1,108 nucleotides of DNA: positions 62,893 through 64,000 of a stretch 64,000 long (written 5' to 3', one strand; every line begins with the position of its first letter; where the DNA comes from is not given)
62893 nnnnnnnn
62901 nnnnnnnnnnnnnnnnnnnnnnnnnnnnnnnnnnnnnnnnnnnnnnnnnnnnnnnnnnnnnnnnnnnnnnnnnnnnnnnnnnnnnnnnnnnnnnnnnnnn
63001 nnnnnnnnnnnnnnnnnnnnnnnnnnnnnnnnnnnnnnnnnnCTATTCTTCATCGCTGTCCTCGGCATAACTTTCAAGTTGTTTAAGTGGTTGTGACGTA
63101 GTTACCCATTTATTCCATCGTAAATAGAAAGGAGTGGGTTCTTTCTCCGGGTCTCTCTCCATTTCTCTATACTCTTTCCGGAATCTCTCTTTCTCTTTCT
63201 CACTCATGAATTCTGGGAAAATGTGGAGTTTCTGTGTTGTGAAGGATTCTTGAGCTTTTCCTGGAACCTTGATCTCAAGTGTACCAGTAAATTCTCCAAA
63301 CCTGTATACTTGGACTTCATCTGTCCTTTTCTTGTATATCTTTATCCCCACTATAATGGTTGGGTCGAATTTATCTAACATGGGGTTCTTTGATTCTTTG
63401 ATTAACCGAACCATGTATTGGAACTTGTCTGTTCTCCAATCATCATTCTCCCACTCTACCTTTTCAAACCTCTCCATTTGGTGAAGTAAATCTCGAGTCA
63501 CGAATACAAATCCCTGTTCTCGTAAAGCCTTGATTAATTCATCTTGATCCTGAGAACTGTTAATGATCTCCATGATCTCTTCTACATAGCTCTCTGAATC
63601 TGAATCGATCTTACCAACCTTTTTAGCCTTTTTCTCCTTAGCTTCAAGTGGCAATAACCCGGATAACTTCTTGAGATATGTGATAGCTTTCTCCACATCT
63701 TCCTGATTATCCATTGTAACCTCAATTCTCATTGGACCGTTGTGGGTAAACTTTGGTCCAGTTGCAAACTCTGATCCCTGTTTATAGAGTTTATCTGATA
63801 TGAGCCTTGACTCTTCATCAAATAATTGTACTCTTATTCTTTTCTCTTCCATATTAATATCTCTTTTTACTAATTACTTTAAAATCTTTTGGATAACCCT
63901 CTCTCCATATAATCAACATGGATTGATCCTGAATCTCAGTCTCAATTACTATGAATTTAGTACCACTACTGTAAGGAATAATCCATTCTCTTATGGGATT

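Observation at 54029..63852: About 10-kb array of around 25 small acidic or membrane proteins in promoter-punctuated mini-operons, with a tandem paralog pair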

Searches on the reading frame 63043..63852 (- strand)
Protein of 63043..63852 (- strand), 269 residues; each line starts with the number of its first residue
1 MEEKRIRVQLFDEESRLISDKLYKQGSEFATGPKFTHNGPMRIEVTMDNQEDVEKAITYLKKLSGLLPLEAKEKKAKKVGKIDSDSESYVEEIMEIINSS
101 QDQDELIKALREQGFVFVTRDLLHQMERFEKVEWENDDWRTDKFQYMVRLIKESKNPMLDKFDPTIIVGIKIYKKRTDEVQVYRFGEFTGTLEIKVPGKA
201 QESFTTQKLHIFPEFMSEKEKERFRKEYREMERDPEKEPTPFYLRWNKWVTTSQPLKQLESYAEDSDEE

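Call 5: search_protein_families(library=phrogs, proteins=[window:63043-63852:-], max_evalue=0.01)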
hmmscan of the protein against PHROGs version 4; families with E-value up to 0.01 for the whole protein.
window:63043-63852:- (269 aa): 0 families

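Call 7: search_protein_families(library=pfam, proteins=[window:63043-63852:-], max_evalue=0.01)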
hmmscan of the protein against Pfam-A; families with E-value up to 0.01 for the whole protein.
window:63043-63852:- (269 aa): 0 families

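Call 30: find_encoding_contigs(protein=window:63043-63852:-, flank=10000, max_places=6)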
Protein window:63043-63852:- (269 aa): 13 contigs read that carry it; 6 places shown.
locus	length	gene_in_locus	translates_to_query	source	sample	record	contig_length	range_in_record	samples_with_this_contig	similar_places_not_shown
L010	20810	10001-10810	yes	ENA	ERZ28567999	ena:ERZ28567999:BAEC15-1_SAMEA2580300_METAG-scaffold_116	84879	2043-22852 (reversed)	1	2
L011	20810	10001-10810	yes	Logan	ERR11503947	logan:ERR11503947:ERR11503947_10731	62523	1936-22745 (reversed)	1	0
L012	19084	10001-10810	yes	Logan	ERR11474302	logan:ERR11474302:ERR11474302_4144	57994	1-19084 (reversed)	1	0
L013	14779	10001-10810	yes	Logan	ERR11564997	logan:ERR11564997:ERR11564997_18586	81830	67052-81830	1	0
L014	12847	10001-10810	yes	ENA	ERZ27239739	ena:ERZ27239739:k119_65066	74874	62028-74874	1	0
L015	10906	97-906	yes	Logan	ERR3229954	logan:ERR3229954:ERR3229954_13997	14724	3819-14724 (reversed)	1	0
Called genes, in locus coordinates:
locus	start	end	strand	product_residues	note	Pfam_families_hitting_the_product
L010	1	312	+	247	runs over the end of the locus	PF00004:AAA (weak), PF13521:AAA_28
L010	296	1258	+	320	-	PF00149:Metallophos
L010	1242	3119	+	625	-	PF13476:AAA_23 (faint), PF02463:SMC_N (weak)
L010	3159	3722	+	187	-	PF24608:PDDEXK_15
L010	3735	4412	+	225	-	-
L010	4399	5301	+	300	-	-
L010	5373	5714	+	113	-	-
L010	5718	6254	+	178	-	-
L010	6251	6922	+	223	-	-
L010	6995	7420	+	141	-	-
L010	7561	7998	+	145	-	-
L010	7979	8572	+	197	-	-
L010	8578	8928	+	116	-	-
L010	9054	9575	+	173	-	-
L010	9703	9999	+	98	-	-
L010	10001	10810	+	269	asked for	-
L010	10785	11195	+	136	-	-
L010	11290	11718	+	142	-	-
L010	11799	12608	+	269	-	PF06067:DUF932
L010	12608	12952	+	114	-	-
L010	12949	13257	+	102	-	-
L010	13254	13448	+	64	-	-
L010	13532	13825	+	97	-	-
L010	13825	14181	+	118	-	-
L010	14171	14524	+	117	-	-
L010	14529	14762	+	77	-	-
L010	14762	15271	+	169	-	-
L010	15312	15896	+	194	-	-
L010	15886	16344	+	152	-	-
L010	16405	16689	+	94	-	-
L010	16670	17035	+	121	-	-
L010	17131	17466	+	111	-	-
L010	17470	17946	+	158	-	-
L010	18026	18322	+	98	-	-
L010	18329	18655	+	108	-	-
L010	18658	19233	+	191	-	-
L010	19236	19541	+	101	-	-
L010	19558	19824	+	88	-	-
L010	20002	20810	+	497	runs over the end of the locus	-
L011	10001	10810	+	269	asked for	-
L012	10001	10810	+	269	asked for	-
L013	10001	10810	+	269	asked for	-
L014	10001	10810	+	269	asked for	-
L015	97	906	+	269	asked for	-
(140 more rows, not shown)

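Call 63: search_protein_families(library=phrogs, proteins=[L010:3735-4412:+, L010:4399-5301:+, L010:5718-6254:+, L010:6251-6922:+, L010:9054-9575:+], max_evalue=0.01)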
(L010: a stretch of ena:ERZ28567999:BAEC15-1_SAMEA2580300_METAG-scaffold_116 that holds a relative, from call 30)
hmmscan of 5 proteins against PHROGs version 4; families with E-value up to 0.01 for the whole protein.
L010:3735-4412:+ (225 aa): 1 family
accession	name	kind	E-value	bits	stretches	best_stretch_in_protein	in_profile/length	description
phrog_6386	-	transcription regulation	8.8e-05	23.3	1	22-169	29-165/179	transcription antiterminator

L010:4399-5301:+ (300 aa): 0 families

L010:5718-6254:+ (178 aa): 0 families

L010:6251-6922:+ (223 aa): 0 families

L010:9054-9575:+ (173 aa): 0 families

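Call 68: search_protein_representatives(protein=window:63043-63852:-)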
Query: 269 residues. Proteins with E-value up to 0.001 (for the whole library): 139; up to 1e-10: 104; up to 1e-30: 63. The best 139 are listed.
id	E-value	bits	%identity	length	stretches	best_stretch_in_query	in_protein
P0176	2.4e-78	279.4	53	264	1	1-262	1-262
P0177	2.7e-58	213.7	45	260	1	3-255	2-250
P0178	6.3e-47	176.4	41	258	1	3-254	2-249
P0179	5.1e-46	173.4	43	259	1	3-258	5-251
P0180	5.4e-46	173.4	41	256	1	3-251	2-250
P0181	1.4e-45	172.0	38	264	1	3-257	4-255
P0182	7.0e-45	169.7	41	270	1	4-257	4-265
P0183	1.7e-44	168.5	36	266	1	2-257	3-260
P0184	3.1e-44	167.6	57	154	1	110-257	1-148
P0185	4.3e-44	167.1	40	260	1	4-261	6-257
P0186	6.4e-44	166.6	38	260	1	3-265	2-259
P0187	1.6e-43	165.3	40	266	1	5-258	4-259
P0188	1.2e-42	162.4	40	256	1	3-251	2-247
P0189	9.1e-42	159.5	37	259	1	4-252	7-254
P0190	6.0e-41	156.8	38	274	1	3-255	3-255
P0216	6.1e-36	140.4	33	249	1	3-248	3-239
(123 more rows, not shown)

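Call 70: search_solved_structures(query=A6, max_evalue=10, show_alignments=2)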
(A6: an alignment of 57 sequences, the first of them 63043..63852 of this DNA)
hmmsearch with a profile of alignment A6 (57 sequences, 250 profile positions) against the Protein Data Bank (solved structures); distinct sequences matched with E-value up to 10: 5.
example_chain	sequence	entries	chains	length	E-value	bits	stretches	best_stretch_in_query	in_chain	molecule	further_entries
2een_A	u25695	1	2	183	0.081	16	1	29-109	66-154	Hypothetical protein PH1819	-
6h8n_A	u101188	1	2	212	0.15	15.1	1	82-135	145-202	Peptidoglycan-N-acetylmuramic acid deacetylase PdaC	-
6h8l_A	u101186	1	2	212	0.15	15.1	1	82-135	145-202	Peptidoglycan-N-acetylmuramic acid deacetylase PdaC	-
2p5k_A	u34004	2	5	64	0.41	13.7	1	93-138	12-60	Arginine repressor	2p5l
1b4a_A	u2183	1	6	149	0.5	13.4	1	95-140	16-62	ARGININE REPRESSOR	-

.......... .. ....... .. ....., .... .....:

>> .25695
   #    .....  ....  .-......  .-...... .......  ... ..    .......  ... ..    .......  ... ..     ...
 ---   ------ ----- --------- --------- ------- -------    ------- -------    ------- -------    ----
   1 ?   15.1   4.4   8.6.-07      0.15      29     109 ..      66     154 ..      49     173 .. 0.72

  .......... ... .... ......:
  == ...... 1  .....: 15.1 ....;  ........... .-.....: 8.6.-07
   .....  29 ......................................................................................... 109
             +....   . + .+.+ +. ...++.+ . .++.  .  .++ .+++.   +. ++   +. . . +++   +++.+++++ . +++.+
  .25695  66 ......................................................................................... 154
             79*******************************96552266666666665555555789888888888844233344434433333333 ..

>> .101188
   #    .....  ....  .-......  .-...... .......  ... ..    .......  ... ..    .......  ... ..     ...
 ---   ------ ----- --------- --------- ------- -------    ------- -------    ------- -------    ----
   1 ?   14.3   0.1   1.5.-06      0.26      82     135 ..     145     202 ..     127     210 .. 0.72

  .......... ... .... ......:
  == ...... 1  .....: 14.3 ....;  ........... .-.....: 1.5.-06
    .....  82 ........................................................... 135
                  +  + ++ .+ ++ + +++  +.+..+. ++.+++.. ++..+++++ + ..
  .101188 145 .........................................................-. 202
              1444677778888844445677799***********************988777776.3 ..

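Call 71: search_protein_families(library=pfam, alignment_id=A6, max_evalue=0.1)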
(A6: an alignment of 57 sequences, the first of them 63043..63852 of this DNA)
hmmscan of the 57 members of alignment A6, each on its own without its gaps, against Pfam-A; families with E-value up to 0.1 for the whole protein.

A. member 1, window:63043-63852:- (269 aa): 0 families

B. families by the number of members that match (of 57 scanned): 27 families (the first 25 are shown)
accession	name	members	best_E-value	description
PF01316.27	Arg_repressor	2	0.021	Arginine repressor, DNA binding domain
PF00887.24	ACBP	1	0.005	Acyl CoA binding protein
PF24688.1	SseK_NleB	1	0.0051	SseK/NleB family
PF16974.11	NAR2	1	0.0074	High-affinity nitrate transporter accessory, Ig-like domain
PF18663.7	Pallilysin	1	0.0097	Pallilysin beta barrel domain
PF18899.5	DUF5655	1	0.015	Domain of unknown function (DUF5655)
PF02831.20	gpW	1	0.018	gpW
PF04007.18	DUF354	1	0.022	Protein of unknown function (DUF354)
PF17020.10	DUF5097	1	0.025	Domain of unknown function (DUF5097)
PF06523.16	DUF1106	1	0.028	Protein of unknown function (DUF1106)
PF20391.3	DUF6686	1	0.028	Family of unknown function (DUF6686)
PF23350.1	BBS2_pf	1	0.03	BBS2 platform domain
PF13618.11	Gluconate_2-dh3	1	0.03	Gluconate 2-dehydrogenase subunit 3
PF20459.4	DUF6712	1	0.031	Family of unknown function (DUF6712)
PF20324.3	DUF6619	1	0.033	Family of unknown function (DUF6619)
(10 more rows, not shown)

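Call 76: search_protein_families(library=ncbifam, alignment_id=A7, max_evalue=0.01)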
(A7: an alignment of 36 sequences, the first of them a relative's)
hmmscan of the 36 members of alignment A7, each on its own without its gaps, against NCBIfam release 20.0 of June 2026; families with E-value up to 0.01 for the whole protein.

A. member 1, L010:3735-4412:+ (225 aa): 5 families
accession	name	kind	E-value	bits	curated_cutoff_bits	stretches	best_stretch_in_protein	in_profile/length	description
NF033644.1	antiterm_UpxY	subfamily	2.3e-08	34.2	100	1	22-165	15-149/164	UpxY family transcription antiterminator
TIGR00922.1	nusG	equivalog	4.4e-06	26.6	135.7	1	82-166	78-155/172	transcription termination/antitermination protein NusG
TIGR01956.2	NusG_myco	equivalog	0.00023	20.9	150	1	110-178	175-233/239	transcription termination/antitermination protein NusG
NF033641.1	antiterm_LoaP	exception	0.0011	19.1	125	1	21-168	18-152/166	antiterminator LoaP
TIGR00405.1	KOW_elon_Spt5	equivalog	0.0049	16.9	69.95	1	124-177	81-133/145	transcription elongation factor Spt5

B. families by the number of members that match (of 36 scanned): 9 families
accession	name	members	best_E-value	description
NF033644.1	antiterm_UpxY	1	2.3e-08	UpxY family transcription antiterminator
TIGR03299.1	LGT_TIGR03299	1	1.2e-06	phage/plasmid-like protein TIGR03299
TIGR00922.1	nusG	1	4.4e-06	transcription termination/antitermination protein NusG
TIGR01956.2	NusG_myco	1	0.00023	transcription termination/antitermination protein NusG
NF033641.1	antiterm_LoaP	1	0.0011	antiterminator LoaP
NF005019.0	PRK06423.1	1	0.0029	phosphoribosylformylglycinamidine synthase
TIGR00293.1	TIGR00293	1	0.0045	prefoldin subunit alpha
TIGR00405.1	KOW_elon_Spt5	1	0.0049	transcription elongation factor Spt5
NF006291.0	PRK08474.1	1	0.01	F0F1 ATP synthase subunit delta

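Call 77: search_protein_families(library=padloc, alignment_id=A7, max_evalue=0.01)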
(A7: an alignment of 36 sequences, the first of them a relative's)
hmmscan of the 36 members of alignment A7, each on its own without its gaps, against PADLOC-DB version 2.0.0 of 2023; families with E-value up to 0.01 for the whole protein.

A. member 1, L010:3735-4412:+ (225 aa): 0 families

B. families by the number of members that match (of 36 scanned): 4 families
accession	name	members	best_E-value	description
PDLC01122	Cas6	1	0.003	Cas6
PDLC03860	LmuB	1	0.0038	-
PDLC01876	CARF3--CARF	1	0.0079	-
PDLC03490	REase_II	1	0.0096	Type II restriction enzyme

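Call 83: find_related_loci(query=P0177, collection=viral_contigs, flank=10000)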
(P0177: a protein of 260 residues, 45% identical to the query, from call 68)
Query P0177 (260 aa) in viral_contigs; peptide patterns used: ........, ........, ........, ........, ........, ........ (x = any residue, [..] = any of these).
5 stretches matched a pattern, but none encodes a relative of the query by tblastn (E <= 1e-3).

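Call 84: find_related_loci(query=P0216, collection=viral_contigs, flank=10000)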
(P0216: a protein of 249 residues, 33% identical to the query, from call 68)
Query P0216 (249 aa) in viral_contigs; peptide patterns used: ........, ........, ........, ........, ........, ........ (x = any residue, [..] = any of these).
28 stretches matched a pattern, but none encodes a relative of the query by tblastn (E <= 1e-3).

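Call 89: search_dna_similar(query=window:63043-63852:-, collection=phages, mode=protein, max_evalue=0.001, max_rows=25)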
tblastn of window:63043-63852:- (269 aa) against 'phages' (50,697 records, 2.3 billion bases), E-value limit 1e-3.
No match.
